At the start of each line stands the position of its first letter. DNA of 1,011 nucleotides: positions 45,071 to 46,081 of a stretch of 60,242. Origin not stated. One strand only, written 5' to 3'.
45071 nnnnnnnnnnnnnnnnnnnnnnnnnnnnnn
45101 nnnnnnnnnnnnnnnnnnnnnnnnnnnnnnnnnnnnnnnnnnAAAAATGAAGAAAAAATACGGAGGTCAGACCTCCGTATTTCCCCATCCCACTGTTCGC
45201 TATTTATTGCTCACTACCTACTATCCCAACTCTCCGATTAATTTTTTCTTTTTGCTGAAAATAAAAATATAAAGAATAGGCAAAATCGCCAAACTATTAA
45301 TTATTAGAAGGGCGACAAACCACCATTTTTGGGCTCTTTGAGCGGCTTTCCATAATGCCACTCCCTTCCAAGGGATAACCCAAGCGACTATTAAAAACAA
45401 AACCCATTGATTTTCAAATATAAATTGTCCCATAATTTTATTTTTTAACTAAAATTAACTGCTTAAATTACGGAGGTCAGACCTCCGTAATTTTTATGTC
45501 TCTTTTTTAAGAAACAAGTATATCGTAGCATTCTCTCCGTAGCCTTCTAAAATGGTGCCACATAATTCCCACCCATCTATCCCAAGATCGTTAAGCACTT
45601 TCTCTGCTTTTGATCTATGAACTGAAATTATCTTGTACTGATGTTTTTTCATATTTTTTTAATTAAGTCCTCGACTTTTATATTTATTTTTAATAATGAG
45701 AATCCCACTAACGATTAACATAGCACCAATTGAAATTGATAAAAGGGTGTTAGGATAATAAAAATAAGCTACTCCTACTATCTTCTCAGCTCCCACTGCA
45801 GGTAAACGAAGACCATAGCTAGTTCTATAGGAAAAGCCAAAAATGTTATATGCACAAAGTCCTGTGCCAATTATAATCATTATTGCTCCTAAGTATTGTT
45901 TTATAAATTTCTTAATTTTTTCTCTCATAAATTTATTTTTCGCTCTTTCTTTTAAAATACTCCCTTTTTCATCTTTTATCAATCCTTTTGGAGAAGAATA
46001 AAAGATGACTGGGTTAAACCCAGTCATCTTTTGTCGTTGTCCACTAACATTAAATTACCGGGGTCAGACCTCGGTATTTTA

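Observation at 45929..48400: Tandemly duplicated tRNA-Trp unit with tRNA 3'-end fragments and a DUF3800-like cargo gene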

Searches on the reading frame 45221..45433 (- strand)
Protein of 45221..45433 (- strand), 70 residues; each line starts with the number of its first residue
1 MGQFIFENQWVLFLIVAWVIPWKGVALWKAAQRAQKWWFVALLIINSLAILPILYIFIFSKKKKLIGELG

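Call 7: search_protein_families(library=pfam, proteins=[window:45221-45433:-], max_evalue=0.1)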
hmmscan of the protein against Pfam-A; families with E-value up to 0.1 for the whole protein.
window:45221-45433:- (70 aa): 2 families
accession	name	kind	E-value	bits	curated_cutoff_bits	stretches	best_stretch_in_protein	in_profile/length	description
PF18893.5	DUF5652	-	1.2e-20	73.4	23.4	1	6-64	10-68/71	Family of unknown function (DUF5652)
PF03203.19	MerC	-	0.00054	20.9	27.6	1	2-54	29-81/108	MerC mercury resistance protein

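Call 8: search_protein_families(library=ncbifam, proteins=[window:45221-45433:-], max_evalue=0.1)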
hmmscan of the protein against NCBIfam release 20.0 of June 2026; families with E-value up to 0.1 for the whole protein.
window:45221-45433:- (70 aa): 0 families

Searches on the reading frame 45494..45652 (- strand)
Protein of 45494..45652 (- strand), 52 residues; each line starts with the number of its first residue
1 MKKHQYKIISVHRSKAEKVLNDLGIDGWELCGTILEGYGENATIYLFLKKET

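Call 7: search_protein_families(library=pfam, proteins=[window:45494-45652:-], max_evalue=0.1)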
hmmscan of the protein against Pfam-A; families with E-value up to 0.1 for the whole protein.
window:45494-45652:- (52 aa): 1 family
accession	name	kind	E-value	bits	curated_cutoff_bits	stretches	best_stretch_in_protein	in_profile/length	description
PF13783.11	DUF4177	-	0.00043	20.9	25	1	14-51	21-65/65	Domain of unknown function (DUF4177)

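Call 8: search_protein_families(library=ncbifam, proteins=[window:45494-45652:-], max_evalue=0.1)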
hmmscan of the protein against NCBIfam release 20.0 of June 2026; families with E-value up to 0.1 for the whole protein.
window:45494-45652:- (52 aa): 1 family
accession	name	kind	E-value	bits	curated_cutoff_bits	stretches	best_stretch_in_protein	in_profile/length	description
NF053529.1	Sp36_fam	equivalog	1e-07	31.8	50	1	6-50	3-49/50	Sp36 family protein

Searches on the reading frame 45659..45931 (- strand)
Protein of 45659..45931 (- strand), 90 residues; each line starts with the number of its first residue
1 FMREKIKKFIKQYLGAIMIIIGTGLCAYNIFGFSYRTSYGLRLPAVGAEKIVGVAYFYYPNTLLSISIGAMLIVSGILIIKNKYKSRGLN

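Call 7: search_protein_families(library=pfam, proteins=[window:45659-45931:-], max_evalue=0.1)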
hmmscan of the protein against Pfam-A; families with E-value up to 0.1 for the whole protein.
window:45659-45931:- (90 aa): 2 families
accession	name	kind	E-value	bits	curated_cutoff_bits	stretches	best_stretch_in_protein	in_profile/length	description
PF05437.17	AzlD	-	0.042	14.4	23.7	1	3-73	25-95/99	Branched-chain amino acid transport protein (AzlD)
PF03932.20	CutC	-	0.096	12.6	23.3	0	4-35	158-189/202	CutC family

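Call 8: search_protein_families(library=ncbifam, proteins=[window:45659-45931:-], max_evalue=0.1)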
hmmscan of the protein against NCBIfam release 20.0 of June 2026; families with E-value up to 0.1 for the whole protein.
window:45659-45931:- (90 aa): 2 families
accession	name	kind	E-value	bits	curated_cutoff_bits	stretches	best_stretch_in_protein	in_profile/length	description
NF045849.1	ICE_MMCAP2_0565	equivalog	0.028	14.1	40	1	4-36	7-40/80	Mbov_0395 family pilin-like conjugal transfer protein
NF007299.0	PRK09777.1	equivalog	0.047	13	406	1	49-79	42-72/318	Fe(3+) dicitrate ABC transporter permease subunit FecD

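Call 35: search_protein_families(library=padloc, proteins=[window:45659-45931:-], max_evalue=0.01)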
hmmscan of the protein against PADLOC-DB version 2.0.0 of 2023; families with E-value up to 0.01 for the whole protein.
window:45659-45931:- (90 aa): 0 families

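Call 36: search_protein_families(library=phrogs, proteins=[window:45659-45931:-], max_evalue=0.01)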
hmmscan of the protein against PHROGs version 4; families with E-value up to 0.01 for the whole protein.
window:45659-45931:- (90 aa): 0 families

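Call 82: find_homologous_proteins(query=window:45659-45931:-, max_evalue=0.001)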
Query window:45659-45931:- (90 aa): 16 proteins with E <= 0.001 among 17 candidates.
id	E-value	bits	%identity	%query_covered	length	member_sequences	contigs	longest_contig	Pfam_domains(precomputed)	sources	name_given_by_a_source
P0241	2.0e-49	183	100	100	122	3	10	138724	-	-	-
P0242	1.3e-27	113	66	96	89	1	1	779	-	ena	-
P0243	1.9e-25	106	64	96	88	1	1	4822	-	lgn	-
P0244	1.8e-24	103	61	97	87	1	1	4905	-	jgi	-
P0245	2.0e-18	84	58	91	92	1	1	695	-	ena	-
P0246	1.5e-17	81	55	94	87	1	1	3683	-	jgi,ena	-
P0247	2.6e-15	74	56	92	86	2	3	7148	-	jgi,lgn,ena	-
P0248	2.7e-15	74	57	89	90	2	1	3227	-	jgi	jgi:hypothetical protein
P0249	7.5e-15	73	53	93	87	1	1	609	-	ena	-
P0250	3.6e-14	70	51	90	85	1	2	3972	-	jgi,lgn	-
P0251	1.4e-13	68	51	89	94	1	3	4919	-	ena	-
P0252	1.7e-13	68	48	87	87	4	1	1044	-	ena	-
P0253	2.5e-12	64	49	92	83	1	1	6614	-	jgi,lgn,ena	-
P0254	1.1e-10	59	48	91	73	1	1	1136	-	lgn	-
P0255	7.0e-9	53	47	79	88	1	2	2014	-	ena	-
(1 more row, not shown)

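Call 84: find_encoding_contigs(protein=P0243, flank=5000, max_places=3)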
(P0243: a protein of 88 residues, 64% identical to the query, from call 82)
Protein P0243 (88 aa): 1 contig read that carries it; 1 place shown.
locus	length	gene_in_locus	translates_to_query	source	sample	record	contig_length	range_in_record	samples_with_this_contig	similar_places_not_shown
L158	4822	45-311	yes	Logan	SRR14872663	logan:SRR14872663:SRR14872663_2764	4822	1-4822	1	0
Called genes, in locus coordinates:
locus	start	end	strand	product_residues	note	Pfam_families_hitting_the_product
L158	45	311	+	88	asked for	-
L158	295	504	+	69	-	-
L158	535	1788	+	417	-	-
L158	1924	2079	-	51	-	-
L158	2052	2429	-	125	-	-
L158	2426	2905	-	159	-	PF13274:SocA_Panacea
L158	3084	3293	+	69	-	-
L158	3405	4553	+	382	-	PF13784:Fic_N, PF02661:Fic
